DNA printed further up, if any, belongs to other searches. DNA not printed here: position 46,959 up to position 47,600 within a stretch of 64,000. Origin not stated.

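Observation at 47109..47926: Phage-endolysin-like M15 zinc peptidase lacking a signal peptide, translationally coupled to a lipoprotein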

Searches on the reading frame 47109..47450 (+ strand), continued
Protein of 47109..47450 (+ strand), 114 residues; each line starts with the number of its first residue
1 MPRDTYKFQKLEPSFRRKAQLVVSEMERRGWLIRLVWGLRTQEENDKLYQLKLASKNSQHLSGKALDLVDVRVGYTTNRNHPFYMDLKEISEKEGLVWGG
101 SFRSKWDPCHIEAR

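Call 43: find_encoding_contigs(protein=P0025, flank=10000, max_places=2)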
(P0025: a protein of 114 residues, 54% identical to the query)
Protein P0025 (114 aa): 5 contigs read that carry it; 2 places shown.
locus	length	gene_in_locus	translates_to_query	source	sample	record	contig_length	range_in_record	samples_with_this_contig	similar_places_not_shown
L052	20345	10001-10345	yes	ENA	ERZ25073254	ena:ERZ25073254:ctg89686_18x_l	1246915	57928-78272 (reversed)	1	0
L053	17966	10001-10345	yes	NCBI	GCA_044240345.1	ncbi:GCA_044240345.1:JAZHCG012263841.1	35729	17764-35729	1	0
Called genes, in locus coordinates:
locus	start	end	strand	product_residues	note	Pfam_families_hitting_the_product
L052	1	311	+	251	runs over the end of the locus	PF09867:TagF_N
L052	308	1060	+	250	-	PF13672:PP2C_2, PF00481:PP2C, PF07228:SpoIIE (faint)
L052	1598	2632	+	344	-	PF06812:ImpA_N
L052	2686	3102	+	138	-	PF07007:LprI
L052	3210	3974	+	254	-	PF00959:Phage_lysozyme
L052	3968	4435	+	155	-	PF07007:LprI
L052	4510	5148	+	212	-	-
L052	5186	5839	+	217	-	-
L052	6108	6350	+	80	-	-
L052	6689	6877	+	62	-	-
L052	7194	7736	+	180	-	PF05591:T6SS_VipA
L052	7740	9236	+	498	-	PF05943:VipB, PF18945:VipB_2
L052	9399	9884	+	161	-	PF05638:T6SS_HCP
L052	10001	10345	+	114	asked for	PF13539:Peptidase_M15_4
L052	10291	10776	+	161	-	-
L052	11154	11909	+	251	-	-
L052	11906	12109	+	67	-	-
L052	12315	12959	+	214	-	-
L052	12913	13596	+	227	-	PF06674:DUF1176 (weak)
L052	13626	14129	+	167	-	-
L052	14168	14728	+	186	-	-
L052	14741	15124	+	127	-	PF27665:UCP028175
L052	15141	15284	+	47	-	-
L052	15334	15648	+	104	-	-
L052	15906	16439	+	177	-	-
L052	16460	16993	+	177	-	-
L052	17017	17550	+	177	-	-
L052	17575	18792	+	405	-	-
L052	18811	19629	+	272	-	PF14559:TPR_19 (weak), PF07024:ImpE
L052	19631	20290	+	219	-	PF04965:GPW_gp25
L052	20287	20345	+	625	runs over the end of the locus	PF05947:T6SS_TssF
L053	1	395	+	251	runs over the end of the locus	PF09867:TagF_N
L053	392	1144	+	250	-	PF13672:PP2C_2, PF00481:PP2C, PF07228:SpoIIE (faint)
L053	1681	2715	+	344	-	PF06812:ImpA_N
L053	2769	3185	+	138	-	PF07007:LprI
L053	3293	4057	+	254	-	PF00959:Phage_lysozyme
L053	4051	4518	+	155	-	PF07007:LprI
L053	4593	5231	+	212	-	-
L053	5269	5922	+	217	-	-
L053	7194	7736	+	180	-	PF05591:T6SS_VipA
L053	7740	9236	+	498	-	PF05943:VipB, PF18945:VipB_2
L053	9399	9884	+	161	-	PF05638:T6SS_HCP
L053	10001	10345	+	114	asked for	PF13539:Peptidase_M15_4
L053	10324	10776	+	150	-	-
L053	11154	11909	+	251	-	-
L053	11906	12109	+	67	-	-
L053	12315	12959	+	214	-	-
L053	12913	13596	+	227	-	PF06674:DUF1176 (weak)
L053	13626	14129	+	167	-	-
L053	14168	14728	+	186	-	-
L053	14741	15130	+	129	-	PF27665:UCP028175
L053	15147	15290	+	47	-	-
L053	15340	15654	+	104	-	-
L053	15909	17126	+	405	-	-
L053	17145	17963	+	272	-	PF14559:TPR_19 (weak), PF07024:ImpE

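Call 44: find_encoding_contigs(protein=P0027, flank=10000, max_places=2)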
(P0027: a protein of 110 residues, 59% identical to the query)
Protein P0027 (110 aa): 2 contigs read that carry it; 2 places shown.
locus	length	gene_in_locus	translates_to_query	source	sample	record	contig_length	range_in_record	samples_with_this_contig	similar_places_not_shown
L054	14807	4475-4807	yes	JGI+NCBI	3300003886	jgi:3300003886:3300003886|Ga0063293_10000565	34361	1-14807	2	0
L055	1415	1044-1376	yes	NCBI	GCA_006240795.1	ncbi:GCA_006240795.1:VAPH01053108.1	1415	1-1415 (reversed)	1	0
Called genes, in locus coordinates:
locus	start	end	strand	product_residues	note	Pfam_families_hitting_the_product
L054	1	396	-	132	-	?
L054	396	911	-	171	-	PF05591:T6SS_VipA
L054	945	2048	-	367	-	PF06812:ImpA_N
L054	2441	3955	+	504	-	PF00498:FHA, PF20232:T6SS_FHA_C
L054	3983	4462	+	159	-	PF12790:T6SS-SciN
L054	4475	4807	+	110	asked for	PF13539:Peptidase_M15_4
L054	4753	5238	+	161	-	-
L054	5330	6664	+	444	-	PF05936:T6SS_VasE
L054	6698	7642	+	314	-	PF09850:DotU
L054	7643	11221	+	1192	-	PF14331:IcmF-related_N, PF06761:IcmF-related, PF21070:IcmF_helical (weak), PF06744:IcmF_C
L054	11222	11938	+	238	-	PF09867:TagF_N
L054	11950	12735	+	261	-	PF00481:PP2C, PF13672:PP2C_2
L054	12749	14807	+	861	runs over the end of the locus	PF00069:Pkinase, PF07714:PK_Tyr_Ser-Thr, PF03109:ABC1, PF03781:FGE-sulfatase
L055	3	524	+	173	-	?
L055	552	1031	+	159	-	PF12790:T6SS-SciN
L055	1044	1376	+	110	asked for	PF13539:Peptidase_M15_4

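Call 45: find_encoding_contigs(protein=P0028, flank=10000, max_places=2)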
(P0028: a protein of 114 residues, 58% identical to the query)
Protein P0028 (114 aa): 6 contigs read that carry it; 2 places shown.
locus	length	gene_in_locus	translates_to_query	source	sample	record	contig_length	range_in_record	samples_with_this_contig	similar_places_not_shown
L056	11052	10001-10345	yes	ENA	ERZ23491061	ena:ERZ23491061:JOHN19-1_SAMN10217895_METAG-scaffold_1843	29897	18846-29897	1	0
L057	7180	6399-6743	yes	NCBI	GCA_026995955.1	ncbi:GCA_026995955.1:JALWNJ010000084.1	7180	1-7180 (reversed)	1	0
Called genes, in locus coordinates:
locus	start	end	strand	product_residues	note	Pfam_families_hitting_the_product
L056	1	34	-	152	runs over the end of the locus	PF03625:DUF302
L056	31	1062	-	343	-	PF00034:Cytochrom_C, PF13442:Cytochrome_CBB3, PF00034:Cytochrom_C, PF13442:Cytochrome_CBB3, PF03625:DUF302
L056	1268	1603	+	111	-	PF00462:Glutaredoxin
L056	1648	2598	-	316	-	PF00072:Response_reg, PF00990:GGDEF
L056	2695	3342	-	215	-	PF00929:RNase_T, PF16473:Rv2179c-like (weak)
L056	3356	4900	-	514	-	PF02538:Hydantoinase_B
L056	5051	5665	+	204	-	PF06181:Urate_ox_N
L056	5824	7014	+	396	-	PF00202:Aminotran_3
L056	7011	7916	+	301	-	PF02729:OTCace_N, PF00185:OTCace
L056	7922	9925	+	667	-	PF00580:UvrD-helicase, PF13245:AAA_19, PF01443:Viral_helicase1 (faint), PF13361:UvrD_C, PF13538:UvrD_C_2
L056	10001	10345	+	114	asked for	PF13539:Peptidase_M15_4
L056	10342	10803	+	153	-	-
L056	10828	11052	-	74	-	?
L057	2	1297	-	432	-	?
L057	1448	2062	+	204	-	PF06181:Urate_ox_N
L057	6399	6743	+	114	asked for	PF13539:Peptidase_M15_4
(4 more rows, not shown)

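Call 46: predict_structure(alignment_id=A3)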
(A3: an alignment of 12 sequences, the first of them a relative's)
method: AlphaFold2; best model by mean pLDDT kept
length: 158 residues; sequences in the alignment: 12
mean_pLDDT: 78.8   pTM: 0.67
mean pLDDT of the five models: 78.8, 77.7, 76.9, 73.7, 73.2
residues with pLDDT >= 90: 56; 70-90: 56; 50-70: 40; < 50: 6
segments of 3 or more residues with pLDDT < 50: 1-3
pLDDT, mean of each block of 10 residues (from residue 1): 48 54 53 75 91 88 93 85 92 90 88 79 74 77 88 86
secondary structure, 60 per line:
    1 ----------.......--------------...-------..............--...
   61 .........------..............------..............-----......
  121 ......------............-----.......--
elements in order: H11-17 E42-55 E58-69 E76-89 E96-109 E115-126 E133-144 E150-156

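Call 51: find_related_loci(query=A3, collection=metagenome_contigs, flank=10000)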
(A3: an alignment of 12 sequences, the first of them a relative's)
Query A3 (158 aa) in metagenome_contigs; peptide patterns used: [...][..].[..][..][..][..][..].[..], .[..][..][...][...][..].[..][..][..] (x = any residue, [..] = any of these).
164 stretches matched a pattern, but none encodes a relative of the query by tblastn (E <= 1e-3).

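Call 54: fold_search(model_id=the predicted structure, library=pdb)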
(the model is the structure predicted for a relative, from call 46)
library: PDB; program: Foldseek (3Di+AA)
matches with E <= 10: 444; with E <= 0.001: 0
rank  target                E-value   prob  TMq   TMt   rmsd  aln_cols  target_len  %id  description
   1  8zab_E                9.2e-02  0.25  0.17  0.13  13.7       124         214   11  Cryo-EM structure of ectodomains of HBMBPP-BTN2A1-BTN3A1 complex (released 2025-04-30)
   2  2zf4_D                1.6e-01  0.12  0.15  0.14  14.3       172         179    8  Crystal Structure of VioE complexed with phenylpyruvic acid (released 2008-01-01)
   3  7ear                  1.9e-01  0.51  0.23  0.08  16.2        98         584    7  A positively charged mutant Cry3Aa endotoxin (released 2021-04-28)
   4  6owk                  2.0e-01  0.57  0.28  0.11   8.9       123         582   10  Crystal structure of a Bacillus thuringiensis Cry1B.867 tryptic core variant (released 2019-06-19)
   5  1dlc                  3.0e-01  0.35  0.27  0.10  17.0       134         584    8  CRYSTAL STRUCTURE OF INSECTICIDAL DELTA-ENDOTOXIN FROM BACILLUS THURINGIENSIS AT 2.5 ANGSTROMS RESOLUTION (released 1994-09-30)
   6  3eb7_C                3.2e-01  0.54  0.30  0.11   7.4       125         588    9  Crystal Structure of Insecticidal Delta-Endotoxin Cry8Ea1 from Bacillus Thuringiensis at 2.2 Angstroms Resolution (released 2008-09-16)
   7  6lfp                  3.4e-01  0.47  0.25  0.08  15.9        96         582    8  Cry3Aa protein for enzyme entrapment (released 2020-10-14)
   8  8cq0_A                3.4e-01  0.20  0.24  0.03  21.9       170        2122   11  Photorhabdus luminescens TcdA1 prepore-to-pore intermediate, K567W K2008W mutant (released 2024-03-13)
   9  9mxx                  3.4e-01  0.16  0.20  0.21  16.4       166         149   11  Computationally Designed protein with isopeptide bond dnIPB-2 (released 2025-04-09)
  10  5bw0_G                3.4e-01  0.15  0.21  0.21  21.9       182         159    9  The crystal structure of minor pseudopilin binary complex of XcpV and XcpW from the Type 2 secretion system of Pseudom (released 2016-07-20)
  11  8q4k_DDD              3.4e-01  0.10  0.16  0.14  17.8       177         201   10  Crystal structure of Borrelia burgdorferi BB0158 (released 2024-01-03)
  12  1ji6                  3.5e-01  0.33  0.22  0.07  16.4       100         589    9  CRYSTAL STRUCTURE OF THE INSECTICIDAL BACTERIAL DEL ENDOTOXIN CRY3Bb1 BACILLUS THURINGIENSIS (released 2001-09-19)
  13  3eb7_A                4.2e-01  0.38  0.29  0.11   7.7       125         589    7  Crystal Structure of Insecticidal Delta-Endotoxin Cry8Ea1 from Bacillus Thuringiensis at 2.2 Angstroms Resolution (released 2008-09-16)
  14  9h9a                  4.6e-01  0.28  0.26  0.05  12.1       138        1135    7  native structure of the full-length pesticidal protein Cry8Ba2, from crystals formed in vivo (form 1) (released 2025-12-03)
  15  6fkn_B                4.9e-01  0.60  0.33  0.13   6.1       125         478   12  Drosophila Plexin A in complex with Semaphorin 1b (released 2019-02-06)
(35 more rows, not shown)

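Call 57: predict_structure(alignment_id=A4)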
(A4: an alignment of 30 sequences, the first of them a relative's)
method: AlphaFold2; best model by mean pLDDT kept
length: 114 residues; sequences in the alignment: 30
mean_pLDDT: 95.0   pTM: 0.86
mean pLDDT of the five models: 95.0, 92.8, 92.1, 91.7, 89.8
residues with pLDDT >= 90: 107; 70-90: 6; 50-70: 1; < 50: 0
segments of 3 or more residues with pLDDT < 50: none
pLDDT, mean of each block of 10 residues (from residue 1): 86 98 98 96 96 93 97 94 98 97 92 96
secondary structure, 60 per line:
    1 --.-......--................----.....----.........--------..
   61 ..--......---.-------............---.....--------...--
elements in order: H5-10 H13-28 E33-37 H42-50 H59-62 E65-70 H82-93 E110-112

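Call 60: fold_search(model_id=the predicted structure, library=pdb)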
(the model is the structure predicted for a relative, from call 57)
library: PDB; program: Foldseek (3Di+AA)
matches with E <= 10: 106; with E <= 0.001: 16
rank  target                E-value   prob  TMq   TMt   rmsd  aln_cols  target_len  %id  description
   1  5opz_A                4.3e-07  1.00  0.74  0.65   3.5       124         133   18  Crystal structure of Serratia marcescens L-Ala D-Glu endopeptidase ChiX (released 2018-01-17)
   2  2vo9_A                1.6e-06  1.00  0.71  0.56   4.2       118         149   20  CRYSTAL STRUCTURE OF THE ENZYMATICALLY ACTIVE DOMAIN OF THE LISTERIA MONOCYTOGENES BACTERIOPHAGE 500 ENDOLYSIN PLY500 (released 2008-02-19)
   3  8q2g                  4.2e-06  1.00  0.68  0.63   3.6       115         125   20  X-ray structure of LysECD7 endolysin against Gram-negative bacteria (released 2024-07-31)
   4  6akv                  1.2e-05  1.00  0.71  0.55   4.1       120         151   22  Crystal structure of LysB4, the endolysin from Bacillus cereus-targeting bacteriophage B4 (released 2019-02-13)
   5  4oak_A                5.6e-05  1.00  0.66  0.42   4.0       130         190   17  Crystal structure of vancomycin resistance D,D-dipeptidase/D,D-pentapeptidase VanXYc D59S mutant in complex with D-Ala (released 2014-01-15)
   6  23ri_MODEL_1_A        5.6e-05  1.00  0.50  0.45   5.7       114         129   20  l-alanoyl-d-glutamate peptidase bacteriophage RB49 comlpex with Zn2+ (released 2026-02-25)
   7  4mph_B                6.0e-05  1.00  0.73  0.48   2.9       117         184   20  Crystal structure of BaLdcB / VanY-like L,D-carboxypeptidase Zinc(II)-bound (released 2013-09-25)
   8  4mph_A                6.4e-05  1.00  0.72  0.48   3.1       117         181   19  Crystal structure of BaLdcB / VanY-like L,D-carboxypeptidase Zinc(II)-bound (released 2013-09-25)
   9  4jid_A                9.5e-05  1.00  0.72  0.47   3.1       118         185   19  Crystal structure of BaLdcB / VanY-like L,D-carboxypeptidase Zinc(II)-free (released 2013-04-03)
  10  4jid_B                1.7e-04  1.00  0.73  0.49   2.8       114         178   20  Crystal structure of BaLdcB / VanY-like L,D-carboxypeptidase Zinc(II)-free (released 2013-04-03)
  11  4mus_A                2.1e-04  1.00  0.69  0.44   3.6       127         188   17  Crystal structure of vancomycin resistance D,D-dipeptidase/D,D-pentapeptidase VanXYc D59S mutant in complex with D-Ala (released 2013-10-09)
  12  4ox3                  3.3e-04  1.00  0.71  0.40   3.6       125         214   14  Structure of the LdcB LD-carboxypeptidase reveals the molecular basis of peptidoglycan recognition (released 2014-06-11)
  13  4mur_A                4.2e-04  1.00  0.64  0.41   4.6       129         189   19  Crystal structure of vancomycin resistance D,D-dipeptidase/D,D-pentapeptidase VanXYc D59S mutant (released 2013-10-02)
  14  4mut_A                5.8e-04  1.00  0.65  0.42   4.2       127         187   18  Crystal structure of vancomycin resistance D,D-dipeptidase/D,D-pentapeptidase VanXYc D59S mutant in complex with D-Ala (released 2013-10-09)
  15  4mut_B                7.6e-04  1.00  0.68  0.44   3.7       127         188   17  Crystal structure of vancomycin resistance D,D-dipeptidase/D,D-pentapeptidase VanXYc D59S mutant in complex with D-Ala (released 2013-10-09)
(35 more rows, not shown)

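Call 65: search_dna_similar(query=window:47109-47450:+, collection=phages, mode=protein, max_evalue=0.001, max_rows=12)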
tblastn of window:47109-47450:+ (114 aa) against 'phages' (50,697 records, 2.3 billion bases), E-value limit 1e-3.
No match.

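Call 66: find_related_loci(query=A4, collection=viral_contigs, flank=6000)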
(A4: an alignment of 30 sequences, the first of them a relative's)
Query A4 (114 aa) in viral_contigs; peptide patterns used: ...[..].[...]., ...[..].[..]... (x = any residue, [..] = any of these).
11 stretches matched a pattern, but none encodes a relative of the query by tblastn (E <= 1e-3).
